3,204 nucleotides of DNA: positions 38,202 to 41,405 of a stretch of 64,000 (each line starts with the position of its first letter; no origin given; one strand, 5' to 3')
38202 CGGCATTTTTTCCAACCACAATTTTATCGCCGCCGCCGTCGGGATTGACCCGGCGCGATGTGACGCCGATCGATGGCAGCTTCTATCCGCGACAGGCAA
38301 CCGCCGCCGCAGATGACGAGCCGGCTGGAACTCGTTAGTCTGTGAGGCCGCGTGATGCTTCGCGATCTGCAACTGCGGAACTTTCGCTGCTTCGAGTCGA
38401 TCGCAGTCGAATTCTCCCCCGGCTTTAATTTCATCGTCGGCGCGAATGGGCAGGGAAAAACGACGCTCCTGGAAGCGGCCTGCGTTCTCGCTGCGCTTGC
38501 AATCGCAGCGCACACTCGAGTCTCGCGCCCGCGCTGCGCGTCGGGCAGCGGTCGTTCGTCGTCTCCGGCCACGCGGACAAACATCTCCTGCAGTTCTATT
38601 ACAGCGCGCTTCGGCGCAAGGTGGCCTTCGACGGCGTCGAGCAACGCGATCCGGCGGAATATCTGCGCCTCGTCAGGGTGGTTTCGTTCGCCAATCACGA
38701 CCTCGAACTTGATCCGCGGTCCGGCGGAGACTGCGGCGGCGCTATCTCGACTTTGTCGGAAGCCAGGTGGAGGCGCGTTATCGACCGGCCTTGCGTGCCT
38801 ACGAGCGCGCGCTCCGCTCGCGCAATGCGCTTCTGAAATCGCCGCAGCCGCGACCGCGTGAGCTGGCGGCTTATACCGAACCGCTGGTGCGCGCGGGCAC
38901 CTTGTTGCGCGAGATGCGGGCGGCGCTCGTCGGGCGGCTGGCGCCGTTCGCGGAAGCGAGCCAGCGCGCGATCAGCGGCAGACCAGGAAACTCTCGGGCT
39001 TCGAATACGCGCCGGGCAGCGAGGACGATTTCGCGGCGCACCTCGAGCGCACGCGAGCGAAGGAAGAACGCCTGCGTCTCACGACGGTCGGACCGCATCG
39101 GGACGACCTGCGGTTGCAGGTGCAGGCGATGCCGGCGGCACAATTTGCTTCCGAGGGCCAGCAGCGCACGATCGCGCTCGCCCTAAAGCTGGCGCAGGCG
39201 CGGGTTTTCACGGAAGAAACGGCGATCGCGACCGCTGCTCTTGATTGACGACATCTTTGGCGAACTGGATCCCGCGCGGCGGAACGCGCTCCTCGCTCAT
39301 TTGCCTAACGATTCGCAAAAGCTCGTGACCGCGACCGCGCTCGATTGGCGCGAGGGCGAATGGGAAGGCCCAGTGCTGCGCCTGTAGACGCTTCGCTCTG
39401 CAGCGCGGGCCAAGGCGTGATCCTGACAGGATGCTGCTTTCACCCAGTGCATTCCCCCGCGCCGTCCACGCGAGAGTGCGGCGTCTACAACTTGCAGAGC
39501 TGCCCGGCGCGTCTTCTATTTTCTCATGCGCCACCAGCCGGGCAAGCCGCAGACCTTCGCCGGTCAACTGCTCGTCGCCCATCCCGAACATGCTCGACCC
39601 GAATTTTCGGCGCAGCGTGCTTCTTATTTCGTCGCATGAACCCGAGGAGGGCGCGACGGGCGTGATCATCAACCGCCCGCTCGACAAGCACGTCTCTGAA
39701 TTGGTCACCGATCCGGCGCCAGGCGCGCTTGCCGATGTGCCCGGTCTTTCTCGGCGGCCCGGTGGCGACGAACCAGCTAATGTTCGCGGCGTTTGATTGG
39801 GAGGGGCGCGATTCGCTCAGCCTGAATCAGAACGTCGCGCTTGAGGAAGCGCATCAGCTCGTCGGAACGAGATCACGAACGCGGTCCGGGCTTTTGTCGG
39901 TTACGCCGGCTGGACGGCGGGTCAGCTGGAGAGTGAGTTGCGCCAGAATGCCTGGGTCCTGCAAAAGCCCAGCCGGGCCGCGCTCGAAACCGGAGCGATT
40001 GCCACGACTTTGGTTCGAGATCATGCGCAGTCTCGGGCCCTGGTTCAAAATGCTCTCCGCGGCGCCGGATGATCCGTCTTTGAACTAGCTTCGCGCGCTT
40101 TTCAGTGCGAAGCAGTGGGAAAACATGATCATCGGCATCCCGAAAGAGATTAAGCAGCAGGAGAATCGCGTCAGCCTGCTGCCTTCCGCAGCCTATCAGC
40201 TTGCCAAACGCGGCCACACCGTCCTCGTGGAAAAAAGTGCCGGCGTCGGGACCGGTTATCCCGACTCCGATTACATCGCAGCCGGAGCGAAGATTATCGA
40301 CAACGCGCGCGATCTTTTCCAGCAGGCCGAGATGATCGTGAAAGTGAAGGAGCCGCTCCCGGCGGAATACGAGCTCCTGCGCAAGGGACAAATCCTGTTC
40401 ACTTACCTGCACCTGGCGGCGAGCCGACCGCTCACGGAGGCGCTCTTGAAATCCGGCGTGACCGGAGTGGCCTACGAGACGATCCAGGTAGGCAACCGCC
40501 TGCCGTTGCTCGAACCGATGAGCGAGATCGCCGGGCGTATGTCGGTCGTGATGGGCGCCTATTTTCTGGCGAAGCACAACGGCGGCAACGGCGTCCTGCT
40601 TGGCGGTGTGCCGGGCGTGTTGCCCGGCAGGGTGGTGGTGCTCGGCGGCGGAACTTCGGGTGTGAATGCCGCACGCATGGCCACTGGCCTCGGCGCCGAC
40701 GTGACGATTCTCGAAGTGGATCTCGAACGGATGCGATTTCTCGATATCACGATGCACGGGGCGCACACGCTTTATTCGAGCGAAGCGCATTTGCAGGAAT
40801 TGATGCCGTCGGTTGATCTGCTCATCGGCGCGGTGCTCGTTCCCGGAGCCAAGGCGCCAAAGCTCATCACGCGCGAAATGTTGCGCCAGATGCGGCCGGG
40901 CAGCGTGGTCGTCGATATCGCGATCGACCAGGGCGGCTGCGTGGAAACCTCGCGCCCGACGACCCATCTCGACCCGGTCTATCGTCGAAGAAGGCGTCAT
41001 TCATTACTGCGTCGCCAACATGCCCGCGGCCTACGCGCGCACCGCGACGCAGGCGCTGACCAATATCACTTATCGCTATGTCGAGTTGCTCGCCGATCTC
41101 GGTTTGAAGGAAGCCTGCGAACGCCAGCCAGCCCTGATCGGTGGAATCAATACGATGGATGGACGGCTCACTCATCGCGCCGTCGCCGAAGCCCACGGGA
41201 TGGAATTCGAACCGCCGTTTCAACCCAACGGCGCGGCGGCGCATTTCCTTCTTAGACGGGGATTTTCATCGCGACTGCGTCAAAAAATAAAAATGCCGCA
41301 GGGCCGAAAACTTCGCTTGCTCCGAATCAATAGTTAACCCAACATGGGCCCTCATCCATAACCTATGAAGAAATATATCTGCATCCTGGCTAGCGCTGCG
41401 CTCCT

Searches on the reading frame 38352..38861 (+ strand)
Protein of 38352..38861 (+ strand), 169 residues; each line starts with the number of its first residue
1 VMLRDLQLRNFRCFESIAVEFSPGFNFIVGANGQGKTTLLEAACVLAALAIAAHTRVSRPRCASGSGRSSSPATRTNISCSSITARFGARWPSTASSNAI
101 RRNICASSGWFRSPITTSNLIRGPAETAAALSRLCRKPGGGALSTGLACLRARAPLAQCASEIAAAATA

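Call 58: search_protein_families(library=pfam, proteins=[window:38352-38861:+], max_evalue=0.01)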
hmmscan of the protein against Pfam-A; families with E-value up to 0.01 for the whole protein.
window:38352-38861:+ (169 aa): 6 families
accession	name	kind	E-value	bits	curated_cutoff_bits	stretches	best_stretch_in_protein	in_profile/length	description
PF13476.12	AAA_23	-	1.1e-12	49.4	27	1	6-44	2-40/201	AAA domain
PF13175.12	AAA_15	-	3e-11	44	32.1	1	1-42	1-42/374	AAA ATPase domain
PF02463.25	SMC_N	-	3.7e-09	36.8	40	1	2-45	1-47/220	RecF/RecN/SMC N terminal domain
PF13555.12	AAA_29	-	4.7e-05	23.5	27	1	3-46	1-45/61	P-loop containing region of AAA domain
PF13514.12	AAA_27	-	7.1e-05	22.9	22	1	1-43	1-46/206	AAA domain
PF13304.12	AAA_21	-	0.001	19.6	27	1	25-48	1-24/304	AAA domain, putative AbiEii toxin, Type IV TA system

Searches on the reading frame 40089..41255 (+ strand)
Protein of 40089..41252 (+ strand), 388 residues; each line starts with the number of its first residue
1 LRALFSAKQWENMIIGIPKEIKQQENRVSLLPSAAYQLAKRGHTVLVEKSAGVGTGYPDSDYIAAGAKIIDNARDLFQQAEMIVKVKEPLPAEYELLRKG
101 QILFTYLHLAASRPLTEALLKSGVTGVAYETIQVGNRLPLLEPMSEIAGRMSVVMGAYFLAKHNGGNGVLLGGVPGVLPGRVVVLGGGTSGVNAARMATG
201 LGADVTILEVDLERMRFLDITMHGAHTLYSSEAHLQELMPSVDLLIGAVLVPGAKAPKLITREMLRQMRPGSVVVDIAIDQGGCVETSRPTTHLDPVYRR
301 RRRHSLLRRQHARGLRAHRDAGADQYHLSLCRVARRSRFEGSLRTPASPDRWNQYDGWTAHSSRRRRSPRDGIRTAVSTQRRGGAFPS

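Call 31: search_protein_families(library=pfam, proteins=[window:40089-41252:+], max_evalue=0.001)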
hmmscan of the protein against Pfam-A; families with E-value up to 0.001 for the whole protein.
window:40089-41252:+ (388 aa): 6 families
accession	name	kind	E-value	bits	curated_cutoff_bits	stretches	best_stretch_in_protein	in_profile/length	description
PF01262.27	AlaDh_PNT_C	-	6e-59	199.5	23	1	152-300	1-151/214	Alanine dehydrogenase/PNT, C-terminal domain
PF05222.21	AlaDh_PNT_N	-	8.8e-48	162.4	30.4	1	16-148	1-136/136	Alanine dehydrogenase/PNT, N-terminal domain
PF00070.33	Pyr_redox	-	3e-05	24.9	22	1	181-222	1-42/82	Pyridine nucleotide-disulphide oxidoreductase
PF07992.20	Pyr_redox_2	-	5e-05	23.3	26.1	1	178-219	141-182/291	Pyridine nucleotide-disulphide oxidoreductase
PF02826.25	2-Hacid_dh_C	-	0.00012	21.9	25.1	1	181-278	38-127/178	D-isomer specific 2-hydroxyacid dehydrogenase, NAD binding domain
PF01266.30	DAO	-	0.00015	21.8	27.9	0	181-210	1-30/353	FAD dependent oxidoreductase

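Call 51: find_encoding_contigs(protein=window:40125-41255:+, flank=10000, max_places=3)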
Protein window:40125-41255:+ (376 aa): no gene with exactly this product is on record in the collection.

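Call 52: find_related_loci(query=window:40125-41255:+, collection=metagenome_contigs, flank=10000)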
Query window:40125-41255:+ (376 aa) in metagenome_contigs; peptide patterns used: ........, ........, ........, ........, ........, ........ (x = any residue, [..] = any of these).
600 stretches matched a pattern (row limit reached: there are more); 591 encode a relative of the query (tblastn E <= 1e-3); the best 80 are kept; 80 distinct loci.
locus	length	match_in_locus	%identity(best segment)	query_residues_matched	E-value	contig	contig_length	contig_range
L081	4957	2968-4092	78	1-376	0e+0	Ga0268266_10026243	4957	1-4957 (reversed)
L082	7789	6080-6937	84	1-286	4e-153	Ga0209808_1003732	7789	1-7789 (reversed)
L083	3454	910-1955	80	1-349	3e-159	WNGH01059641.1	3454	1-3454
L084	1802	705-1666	83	1-321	2e-165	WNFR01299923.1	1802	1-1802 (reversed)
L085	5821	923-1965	84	1-348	7e-154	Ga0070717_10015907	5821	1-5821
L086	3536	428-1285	84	1-286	3e-158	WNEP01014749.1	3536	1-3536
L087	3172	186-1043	83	1-286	8e-159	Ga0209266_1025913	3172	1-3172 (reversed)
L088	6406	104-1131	84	1-343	3e-152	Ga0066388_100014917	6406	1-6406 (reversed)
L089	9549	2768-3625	84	1-286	2e-151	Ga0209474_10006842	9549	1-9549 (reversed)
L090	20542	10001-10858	83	1-286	8e-151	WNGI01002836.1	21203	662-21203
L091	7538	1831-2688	82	1-286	2e-150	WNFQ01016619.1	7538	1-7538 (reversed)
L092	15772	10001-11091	78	1-364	3e-149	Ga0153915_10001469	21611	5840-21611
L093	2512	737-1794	78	1-354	7e-158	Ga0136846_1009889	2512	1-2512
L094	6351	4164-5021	81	1-286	1e-147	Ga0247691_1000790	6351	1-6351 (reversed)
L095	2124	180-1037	80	1-286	1e-157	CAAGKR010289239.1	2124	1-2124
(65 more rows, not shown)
